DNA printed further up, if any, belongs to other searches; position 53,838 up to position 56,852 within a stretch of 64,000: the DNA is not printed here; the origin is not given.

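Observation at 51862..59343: Five-gene cluster: ADP-forming acyl-CoA synthetase (alpha+beta) coupled to a cytoplasmic Mo/W-bisPGD oxidoreductase, a ferredoxin subunit and a LutB-HdrD fusion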

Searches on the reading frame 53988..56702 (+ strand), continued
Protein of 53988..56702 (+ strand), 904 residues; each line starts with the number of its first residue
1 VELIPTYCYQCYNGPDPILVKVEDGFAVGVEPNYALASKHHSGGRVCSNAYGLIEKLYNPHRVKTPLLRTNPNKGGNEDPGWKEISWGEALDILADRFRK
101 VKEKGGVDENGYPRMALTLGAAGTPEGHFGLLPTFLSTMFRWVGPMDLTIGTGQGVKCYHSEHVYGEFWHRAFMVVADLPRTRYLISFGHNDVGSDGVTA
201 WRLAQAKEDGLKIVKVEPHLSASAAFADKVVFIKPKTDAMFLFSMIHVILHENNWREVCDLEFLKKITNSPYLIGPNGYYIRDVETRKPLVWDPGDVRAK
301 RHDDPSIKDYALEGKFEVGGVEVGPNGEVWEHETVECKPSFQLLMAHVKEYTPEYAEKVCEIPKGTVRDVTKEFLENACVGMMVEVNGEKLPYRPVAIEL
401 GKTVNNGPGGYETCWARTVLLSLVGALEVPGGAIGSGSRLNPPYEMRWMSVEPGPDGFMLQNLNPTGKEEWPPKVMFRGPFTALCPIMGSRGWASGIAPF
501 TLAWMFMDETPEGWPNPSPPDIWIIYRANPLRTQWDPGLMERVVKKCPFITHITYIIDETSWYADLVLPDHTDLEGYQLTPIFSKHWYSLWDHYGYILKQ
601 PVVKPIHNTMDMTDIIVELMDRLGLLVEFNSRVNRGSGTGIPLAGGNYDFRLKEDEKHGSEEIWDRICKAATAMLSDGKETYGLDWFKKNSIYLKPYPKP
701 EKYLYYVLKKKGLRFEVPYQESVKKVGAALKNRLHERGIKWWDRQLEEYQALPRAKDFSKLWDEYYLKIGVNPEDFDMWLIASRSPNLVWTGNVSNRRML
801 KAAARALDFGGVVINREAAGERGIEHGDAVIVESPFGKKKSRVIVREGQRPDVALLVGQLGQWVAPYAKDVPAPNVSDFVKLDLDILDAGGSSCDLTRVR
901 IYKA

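Call 46: search_protein_families(library=ncbifam, proteins=[L016:14384-15709:+, L011:7351-8673:-, L090:3242-4555:-, L090:7188-7763:-, L090:5628-6863:-, L090:4675-5631:-, L081:13822-15054:+, L081:15471-17165:-, L016:9476-9958:+, L090:10724-11746:+], max_evalue=0.00001)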
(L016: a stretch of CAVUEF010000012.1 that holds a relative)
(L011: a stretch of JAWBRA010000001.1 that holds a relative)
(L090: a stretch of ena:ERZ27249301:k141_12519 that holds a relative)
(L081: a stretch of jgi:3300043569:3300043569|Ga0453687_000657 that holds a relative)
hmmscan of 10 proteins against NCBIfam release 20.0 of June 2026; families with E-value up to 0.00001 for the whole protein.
L016:14384-15709:+ (441 aa): 27 families (the best 25 are shown)
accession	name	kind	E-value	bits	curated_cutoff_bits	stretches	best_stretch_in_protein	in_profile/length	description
TIGR02155.1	PA_CoA_ligase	equivalog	1.2e-178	594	646.3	1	19-437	2-422/422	phenylacetate--CoA ligase PaaK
NF041878.1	paak_haloarch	equivalog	5.5e-156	519.4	700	1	16-437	4-427/427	phenylacetate--CoA ligase PaaK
NF045666.1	DVU1553_fam_AMP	equivalog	1.2e-56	192.2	300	1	20-335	18-330/331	DVU_1553 family AMP-dependent CoA ligase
NF053551.1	FlxY_rubin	equivalog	1.2e-50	172.5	520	1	21-387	5-374/424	flexirubin biosynthesis putative acyl-CoA ligase FlxY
NF041217.1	BagE_FevW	exception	1.3e-48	166.1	800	1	24-439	12-408/424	bagremycin/ferroverdin synthetase BagE/FevW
TIGR03335.1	F390_ftsA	equivalog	2.2e-37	128.9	458.7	1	13-373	2-369/445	coenzyme F390 synthetase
NF004837.0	PRK06187.1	subfamily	5e-14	51.4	476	1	100-360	178-446/531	long-chain-fatty-acid--CoA ligase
NF005801.1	PRK07656.1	equivalog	3.5e-11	42.4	657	0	329-362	396-429/500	FadD3 family acyl-CoA ligase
NF004808.0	PRK06155.1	equivalog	6.9e-10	37.8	722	0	210-391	292-477/542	ATP-dependent acyl-CoA ligase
TIGR02262.1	benz_CoA_lig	subfamily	8.2e-10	38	375.25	1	99-360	168-430/508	benzoate-CoA ligase family protein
TIGR01733.1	AA-adenyl-dom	subfamily_domain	1.7e-09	37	317.4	1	97-295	125-325/409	amino acid adenylation domain-containing protein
NF004114.0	PRK05605.1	equivalog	3.7e-09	35.4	766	1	98-364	227-497/575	long-chain-fatty-acid--CoA ligase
NF009233.0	PRK12583.1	subfamily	6.9e-08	31.3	832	1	96-360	205-474/558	fatty acid CoA ligase family protein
TIGR02304.1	aden_form_hyp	equivalog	1.1e-07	31.2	251.9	1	293-351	283-346/430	F390 synthetase-related protein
NF009071.0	PRK12406.1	subfamily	1.4e-07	30.4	701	1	97-359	158-425/510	acyl-CoA synthetase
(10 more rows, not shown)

L011:7351-8673:- (440 aa): 13 families
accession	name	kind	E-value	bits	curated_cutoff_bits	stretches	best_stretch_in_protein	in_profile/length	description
TIGR02155.1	PA_CoA_ligase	equivalog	5.1e-125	417.3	646.3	1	13-435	1-419/422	phenylacetate--CoA ligase PaaK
NF041878.1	paak_haloarch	equivalog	2.5e-117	392.1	700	1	11-434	4-423/427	phenylacetate--CoA ligase PaaK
NF053551.1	FlxY_rubin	equivalog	2.1e-62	211.2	520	1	12-426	1-407/424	flexirubin biosynthesis putative acyl-CoA ligase FlxY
NF045666.1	DVU1553_fam_AMP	equivalog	8.8e-52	176.2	300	1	13-339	16-330/331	DVU_1553 family AMP-dependent CoA ligase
TIGR03335.1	F390_ftsA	equivalog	6.2e-47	160.3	458.7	1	7-410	1-402/445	coenzyme F390 synthetase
NF041217.1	BagE_FevW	exception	7.4e-36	124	800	1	19-425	12-393/424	bagremycin/ferroverdin synthetase BagE/FevW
TIGR02304.1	aden_form_hyp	equivalog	2.9e-13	49.6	251.9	1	173-435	178-425/430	F390 synthetase-related protein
NF004837.0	PRK06187.1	subfamily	1.6e-10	39.9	476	1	91-254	171-325/531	long-chain-fatty-acid--CoA ligase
TIGR02262.1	benz_CoA_lig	subfamily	5.5e-09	35.3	375.25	1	91-372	162-438/508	benzoate-CoA ligase family protein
NF006181.0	PRK08314.1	subfamily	1.8e-08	33.1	705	0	89-298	203-404/563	long-chain-fatty-acid--CoA ligase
TIGR03098.1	ligase_PEP_1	hypoth_equivalog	7.9e-07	27.9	592.35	0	336-432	414-510/517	acyl-CoA ligase (AMP-forming), exosortase A system-associated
NF004282.0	PRK05691.1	subfamily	9.5e-07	25.2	4090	0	95-251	2338-2485/4334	non-ribosomal peptide synthase/polyketide synthase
TIGR01733.1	AA-adenyl-dom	subfamily_domain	3e-06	26.3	317.4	0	92-297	122-324/409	amino acid adenylation domain-containing protein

L090:3242-4555:- (437 aa): 17 families
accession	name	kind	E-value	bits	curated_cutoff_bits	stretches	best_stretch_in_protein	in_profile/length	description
TIGR02155.1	PA_CoA_ligase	equivalog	3.9e-123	411.1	646.3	1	13-434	1-419/422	phenylacetate--CoA ligase PaaK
NF041878.1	paak_haloarch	equivalog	2.7e-112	375.5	700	1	11-433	4-423/427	phenylacetate--CoA ligase PaaK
NF053551.1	FlxY_rubin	equivalog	5.2e-63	213.2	520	1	13-425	2-407/424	flexirubin biosynthesis putative acyl-CoA ligase FlxY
NF045666.1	DVU1553_fam_AMP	equivalog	3.8e-44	151.1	300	1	13-341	16-330/331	DVU_1553 family AMP-dependent CoA ligase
NF041217.1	BagE_FevW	exception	1.5e-38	132.9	800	1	19-425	12-394/424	bagremycin/ferroverdin synthetase BagE/FevW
TIGR03335.1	F390_ftsA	equivalog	4.6e-34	117.9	458.7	1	7-335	1-323/445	coenzyme F390 synthetase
NF004837.0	PRK06187.1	subfamily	2.2e-13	49.3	476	1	85-373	165-453/531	long-chain-fatty-acid--CoA ligase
TIGR02262.1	benz_CoA_lig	subfamily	3.6e-11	42.5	375.25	1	90-374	161-438/508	benzoate-CoA ligase family protein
NF005801.1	PRK07656.1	equivalog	4.4e-09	35.5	657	1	89-238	163-307/500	FadD3 family acyl-CoA ligase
TIGR02304.1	aden_form_hyp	equivalog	5.2e-09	35.6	251.9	1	299-374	283-364/430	F390 synthetase-related protein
NF006181.0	PRK08314.1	subfamily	3e-08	32.4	705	1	85-302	199-405/563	long-chain-fatty-acid--CoA ligase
NF047394.1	AcylCoAsynMbcS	equivalog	4.1e-08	32.3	850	1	91-375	171-450/525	acyl-CoA synthetase MbcS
NF009233.0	PRK12583.1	subfamily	4.1e-07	28.8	832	1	89-374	200-482/558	fatty acid CoA ligase family protein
TIGR01733.1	AA-adenyl-dom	subfamily_domain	5.6e-07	28.7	317.4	1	90-301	120-325/409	amino acid adenylation domain-containing protein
NF004114.0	PRK05605.1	equivalog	6.1e-07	28.1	766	1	95-374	226-501/575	long-chain-fatty-acid--CoA ligase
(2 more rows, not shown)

L090:7188-7763:- (191 aa): 14 families
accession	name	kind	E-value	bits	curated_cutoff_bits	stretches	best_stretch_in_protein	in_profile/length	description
TIGR02175.1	PorC_KorC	subfamily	6e-59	198.8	81.1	1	7-188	1-176/177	2-oxoacid:acceptor oxidoreductase, gamma subunit, pyruvate/2-ketoisovalerate family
NF006321.0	PRK08534.1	equivalog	7.6e-53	178.9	225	1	8-187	2-177/181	pyruvate ferredoxin oxidoreductase subunit gamma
NF040683.1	PorC_Meth_Thtga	equivalog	2.3e-50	170.8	270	1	8-187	2-173/177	pyruvate synthase subunit PorC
NF010632.0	PRK14029.1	equivalog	1.3e-45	155.3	335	1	8-189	2-182/185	pyruvate/ketoisovalerate ferredoxin oxidoreductase subunit gamma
NF045762.1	PhenlGlyoxDHPadE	equivalog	1.9e-38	132.2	300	1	8-189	2-181/187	NADH-dependent phenylglyoxylate dehydrogenase subunit gamma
NF004497.0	PRK05844.1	equivalog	2.7e-31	108.6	243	1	8-187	2-185/186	pyruvate flavodoxin oxidoreductase subunit gamma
NF006323.0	PRK08537.1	equivalog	4.6e-15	55.4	235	1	9-186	4-177/181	2-oxoacid:ferredoxin oxidoreductase subunit gamma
TIGR03710.1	OAFO_sf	subfamily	2.9e-13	49.3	482.75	1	9-187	3-173/561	2-oxoacid:acceptor oxidoreductase subunit alpha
NF005325.0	PRK06853.1-5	equivalog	1e-08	35.2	230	0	98-185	104-189/192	indolepyruvate oxidoreductase subunit beta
NF005323.0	PRK06853.1-3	equivalog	2.4e-08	34.2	238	1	8-186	7-194/197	indolepyruvate oxidoreductase subunit beta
NF045790.1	OxalOxreddelta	equivalog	5.6e-08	32.3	230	1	26-132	34-145/316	oxalate oxidoreductase subunit delta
NF005322.0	PRK06853.1-2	equivalog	2e-07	31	237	0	9-182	7-188/197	indolepyruvate oxidoreductase subunit beta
NF005324.0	PRK06853.1-4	equivalog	3.3e-07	30.4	222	1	10-179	5-181/196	indolepyruvate oxidoreductase subunit beta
TIGR03334.1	IOR_beta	equivalog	2.1e-06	27.8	205.8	0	9-103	2-93/189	indolepyruvate ferredoxin oxidoreductase subunit beta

L090:5628-6863:- (411 aa): 13 families
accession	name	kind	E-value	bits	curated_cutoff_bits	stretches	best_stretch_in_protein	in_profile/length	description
NF040682.1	PorA_Arch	equivalog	7.1e-131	436.7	550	1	22-390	6-375/387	pyruvate synthase subunit PorA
NF006233.0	PRK08367.1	equivalog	6.7e-114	380.8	625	1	23-405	8-390/394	pyruvate ferredoxin oxidoreductase subunit alpha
NF007201.0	PRK09622.1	equivalog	2.7e-108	362.5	590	1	24-399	15-391/405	2-oxoacid:ferredoxin oxidoreductase subunit alpha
NF006232.0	PRK08366.1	equivalog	2.2e-101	339.3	646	1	22-400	10-388/394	2-ketoisovalerate ferredoxin oxidoreductase subunit alpha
NF045764.1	PhenlGlyoxDHPadG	equivalog_domain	7e-90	301.4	700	1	23-391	6-384/398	NADH-dependent phenylglyoxylate dehydrogenase subunit alpha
NF045791.1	OxalOxredalpha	equivalog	1.2e-84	284.7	500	1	22-399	7-388/395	oxalate oxidoreductase subunit alpha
TIGR02176.1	pyruv_ox_red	equivalog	5e-50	170.4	911.35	1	23-355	5-346/1167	pyruvate:ferredoxin (flavodoxin) oxidoreductase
NF006412.0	PRK08659.1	equivalog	4.1e-40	138.1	411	1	22-338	8-337/378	2-oxoacid:acceptor oxidoreductase subunit alpha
NF005507.0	PRK07119.1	subfamily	1e-37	129.8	399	1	22-338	7-309/352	3-methyl-2-oxobutanoate dehydrogenase subunit VorB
TIGR03710.1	OAFO_sf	subfamily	4.1e-35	121.4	482.75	2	12-189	186-365/561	2-oxoacid:acceptor oxidoreductase subunit alpha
NF007206.0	PRK09627.1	equivalog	2.9e-26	92.3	579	1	23-337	7-336/375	2-oxoglutarate synthase subunit alpha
NF041170.1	Oxoac_fdxalpha_Archa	equivalog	1.2e-20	73.4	800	2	4-170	220-401/636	2-oxoacid:ferredoxin oxidoreductase subunit alpha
TIGR03336.1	IOR_alpha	equivalog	4e-13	48.5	650.9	1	22-334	5-286/595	indolepyruvate ferredoxin oxidoreductase subunit alpha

L090:4675-5631:- (318 aa): 9 families
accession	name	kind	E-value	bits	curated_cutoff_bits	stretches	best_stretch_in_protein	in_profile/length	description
NF008819.1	PRK11865.1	equivalog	3.7e-110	367.9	405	1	13-306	7-297/300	pyruvate synthase subunit PorB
NF008818.0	PRK11864.1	subfamily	9.2e-97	323.8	405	1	12-308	6-295/300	3-methyl-2-oxobutanoate dehydrogenase subunit beta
NF045792.1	OxalOxredbeta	equivalog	3e-89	299.1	590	1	9-307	6-305/311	oxalate oxidoreductase subunit beta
NF045766.1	PhenlGlyoxDHPadI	equivalog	2.8e-68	230.7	700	1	17-310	149-438/443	NADH-dependent phenylglyoxylate dehydrogenase subunit beta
TIGR02176.1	pyruv_ox_red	equivalog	2.4e-21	75.4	911.35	1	107-306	956-1156/1167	pyruvate:ferredoxin (flavodoxin) oxidoreductase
TIGR02177.1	PorB_KorB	subfamily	8.7e-13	48.4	261.9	1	69-229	47-189/286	2-oxoacid:acceptor oxidoreductase, beta subunit, pyruvate/2-ketoisovalerate family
NF008820.0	PRK11866.1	equivalog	2e-11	43.8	402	1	69-229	61-203/287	2-oxoacid ferredoxin oxidoreductase subunit beta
NF007207.0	PRK09628.1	equivalog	3.7e-10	39.9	364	1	26-227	18-202/277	2-oxoglutarate ferredoxin oxidoreductase subunit beta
NF041171.1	Oxoac_fdxbeta_Archa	equivalog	1.3e-09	37.8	423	1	47-235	32-194/296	2-oxoacid:ferredoxin oxidoreductase subunit beta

L081:13822-15054:+ (410 aa): 13 families
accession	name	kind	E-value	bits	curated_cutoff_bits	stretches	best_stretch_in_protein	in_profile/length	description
NF040682.1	PorA_Arch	equivalog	1.4e-153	511.5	550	1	9-409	3-386/387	pyruvate synthase subunit PorA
NF007201.0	PRK09622.1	equivalog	2.5e-122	408.7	590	1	7-404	8-392/405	2-oxoacid:ferredoxin oxidoreductase subunit alpha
NF006233.0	PRK08367.1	equivalog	6.6e-122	407.2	625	1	12-409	7-390/394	pyruvate ferredoxin oxidoreductase subunit alpha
NF006232.0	PRK08366.1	equivalog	2.7e-113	378.5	646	1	12-408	10-392/394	2-ketoisovalerate ferredoxin oxidoreductase subunit alpha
NF045764.1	PhenlGlyoxDHPadG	equivalog_domain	5.7e-100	334.6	700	1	8-397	1-386/398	NADH-dependent phenylglyoxylate dehydrogenase subunit alpha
NF045791.1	OxalOxredalpha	equivalog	2.1e-86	290.5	500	1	11-406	6-391/395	oxalate oxidoreductase subunit alpha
TIGR02176.1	pyruv_ox_red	equivalog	3.7e-62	210.5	911.35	1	11-392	3-380/1167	pyruvate:ferredoxin (flavodoxin) oxidoreductase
NF006412.0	PRK08659.1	equivalog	1.4e-39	136.3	411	1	7-386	3-372/378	2-oxoacid:acceptor oxidoreductase subunit alpha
NF005507.0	PRK07119.1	subfamily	4.2e-36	124.5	399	1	10-337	5-305/352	3-methyl-2-oxobutanoate dehydrogenase subunit VorB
TIGR03710.1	OAFO_sf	subfamily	3.6e-33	115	482.75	1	6-337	190-521/561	2-oxoacid:acceptor oxidoreductase subunit alpha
NF007206.0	PRK09627.1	equivalog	8.4e-29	100.6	579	1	13-385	7-370/375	2-oxoglutarate synthase subunit alpha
NF041170.1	Oxoac_fdxalpha_Archa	equivalog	3.3e-20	72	800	2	5-184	231-422/636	2-oxoacid:ferredoxin oxidoreductase subunit alpha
TIGR03336.1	IOR_alpha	equivalog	4.1e-15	55.1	650.9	1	12-186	5-174/595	indolepyruvate ferredoxin oxidoreductase subunit alpha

L081:15471-17165:- (564 aa): 54 families (the best 25 are shown)
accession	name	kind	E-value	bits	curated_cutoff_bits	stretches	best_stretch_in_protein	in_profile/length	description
NF004710.0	PRK06048.1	equivalog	4.7e-228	758.2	976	1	1-562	8-558/561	acetolactate synthase large subunit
NF004919.0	PRK06276.1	equivalog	1.3e-226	753.5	866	1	1-563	1-559/582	acetolactate synthase large subunit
TIGR00118.1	acolac_lg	equivalog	3.5e-226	752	538.35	1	1-562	1-555/557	biosynthetic-type acetolactate synthase large subunit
NF005824.0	PRK07710.1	equivalog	2.4e-194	646.9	976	1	1-560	17-567/573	acetolactate synthase large subunit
NF005860.0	PRK07789.1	equivalog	4.7e-190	632.9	881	1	1-553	34-590/615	acetolactate synthase large subunit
NF005228.0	PRK06725.1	equivalog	6.9e-190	632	991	1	1-561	16-565/571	acetolactate synthase large subunit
NF005651.0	PRK07418.1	subfamily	6.3e-185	615.9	942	1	1-555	19-573/617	acetolactate synthase large subunit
NF006319.0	PRK08527.1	equivalog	1.3e-182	608.2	905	1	1-561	4-558/565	acetolactate synthase large subunit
NF005039.0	PRK06456.1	equivalog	2.9e-181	603.8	868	1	2-560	3-563/572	acetolactate synthase large subunit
NF006524.0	PRK08978.1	equivalog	4.5e-173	576.4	738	1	1-563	1-546/548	acetolactate synthase 2 catalytic subunit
NF005584.0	PRK07282.1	equivalog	9.5e-172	572.4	970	1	2-561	11-560/566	acetolactate synthase large subunit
NF005058.0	PRK06466.1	equivalog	2.9e-166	554.3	951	1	1-550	4-556/574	acetolactate synthase 3 large subunit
NF006016.1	PRK08155.1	equivalog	1.7e-164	548.3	870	1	1-561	3-552/554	acetolactate synthase large subunit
NF006581.0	PRK09107.1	equivalog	1.6e-163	545.2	974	1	1-560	11-572/595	acetolactate synthase 3 large subunit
NF006525.0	PRK08979.1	equivalog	2.7e-161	537.8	1084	1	1-551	4-555/572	acetolactate synthase 3 large subunit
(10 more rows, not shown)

L016:9476-9958:+ (160 aa): 0 families

L090:10724-11746:+ (340 aa): 17 families
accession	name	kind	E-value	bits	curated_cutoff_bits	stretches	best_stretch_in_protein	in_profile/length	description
NF033105.1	bla_subclass_B3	equivalog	6.3e-13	48.6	240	1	30-165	26-147/257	subclass B3 metallo-beta-lactamase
NF012229.1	bla_class_B_core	domain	9.3e-11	42.1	100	1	30-172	19-137/139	metallo-beta-lactamase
NF047925.1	pyridox_lacton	equivalog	1.5e-09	38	325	1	53-172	77-193/268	4-pyridoxolactonase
NF045700.1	AHLLactAttM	equivalog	1.9e-09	37.4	390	1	54-84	83-113/257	AttM family quorum-quenching N-acyl homoserine lactonase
TIGR03413.1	GSH_gloB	equivalog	1.9e-09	37.3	200.8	0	64-129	43-106/248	hydroxyacylglutathione hydrolase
NF008887.0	PRK11921.1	equivalog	1.3e-07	30.8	635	1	29-103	37-110/396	anaerobic nitric oxide reductase flavorubredoxin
NF045699.1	AHLLactAiiA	equivalog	2.1e-07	30.4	375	0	52-80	83-111/251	quorum-quenching N-acyl homoserine lactonase AiiA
TIGR04559.1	SoxH_rel_PQQ_2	hypoth_equivalog_domain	2.9e-07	30.2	280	1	32-185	35-178/283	quinoprotein relay system zinc metallohydrolase 2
NF047976.1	lactonase_AhlS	equivalog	3.4e-07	29.6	475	1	49-96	88-131/276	AhlS family quorum-quenching N-acyl homoserine lactonase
NF012101.1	blaGOB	exception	3.6e-07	29.8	560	1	27-170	52-181/290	GOB family subclass B3 metallo-beta-lactamase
NF040470.1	blaEAM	exception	7.8e-07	28.4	660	1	31-171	85-213/318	EAM family subclass B3 metallo-beta-lactamase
NF053820.1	MBLfold_Strvi7410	exception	2e-06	27.5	525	0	48-101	48-100/343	Strvi_7410 family MBL fold metallo-hydrolase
NF003954.0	PRK05452.1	equivalog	2.3e-06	26.8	711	0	29-90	37-97/479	anaerobic nitric oxide reductase flavorubredoxin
NF000438.2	blaPOM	exception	3.2e-06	26.5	610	1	50-170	81-185/286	POM family subclass B3 metallo-beta-lactamase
NF000459.2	blaSPG-1_fam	exception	4.2e-06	26.1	550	0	28-174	52-181/285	SPG-1 family subclass B3 metallo-beta-lactamase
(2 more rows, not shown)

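Call 57: find_encoding_contigs(protein=P0017, flank=7000, max_places=1)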
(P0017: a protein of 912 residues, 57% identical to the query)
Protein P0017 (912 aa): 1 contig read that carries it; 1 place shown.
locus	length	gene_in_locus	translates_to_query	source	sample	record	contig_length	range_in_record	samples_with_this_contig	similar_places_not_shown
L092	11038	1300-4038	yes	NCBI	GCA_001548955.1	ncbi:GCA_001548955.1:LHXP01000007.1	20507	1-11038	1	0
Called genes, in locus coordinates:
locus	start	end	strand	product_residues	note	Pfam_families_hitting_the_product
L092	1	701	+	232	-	PF13484:Fer4_16 (faint), PF00037:Fer4 (weak), PF13237:Fer4_10, PF14697:Fer4_21, PF12838:Fer4_7, PF13187:Fer4_9, PF00037:Fer4 (weak), PF12837:Fer4_6 (weak), +4 more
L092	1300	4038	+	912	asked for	PF00384:Molybdopterin, PF01568:Molydop_binding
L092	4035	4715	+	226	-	PF13247:Fer4_11, PF12838:Fer4_7, PF13237:Fer4_10 (weak), PF14697:Fer4_21 (weak), PF25160:LdpA_Fe-S-bd (weak), PF00037:Fer4 (weak), PF12797:Fer4_2 (weak), PF12837:Fer4_6 (weak), +4 more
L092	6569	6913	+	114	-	PF18754:Nmad3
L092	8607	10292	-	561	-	PF00890:FAD_binding_2, PF07992:Pyr_redox_2 (faint), PF02910:Succ_DH_flav_C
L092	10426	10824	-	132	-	-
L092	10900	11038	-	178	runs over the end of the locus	PF05683:Fumerase_C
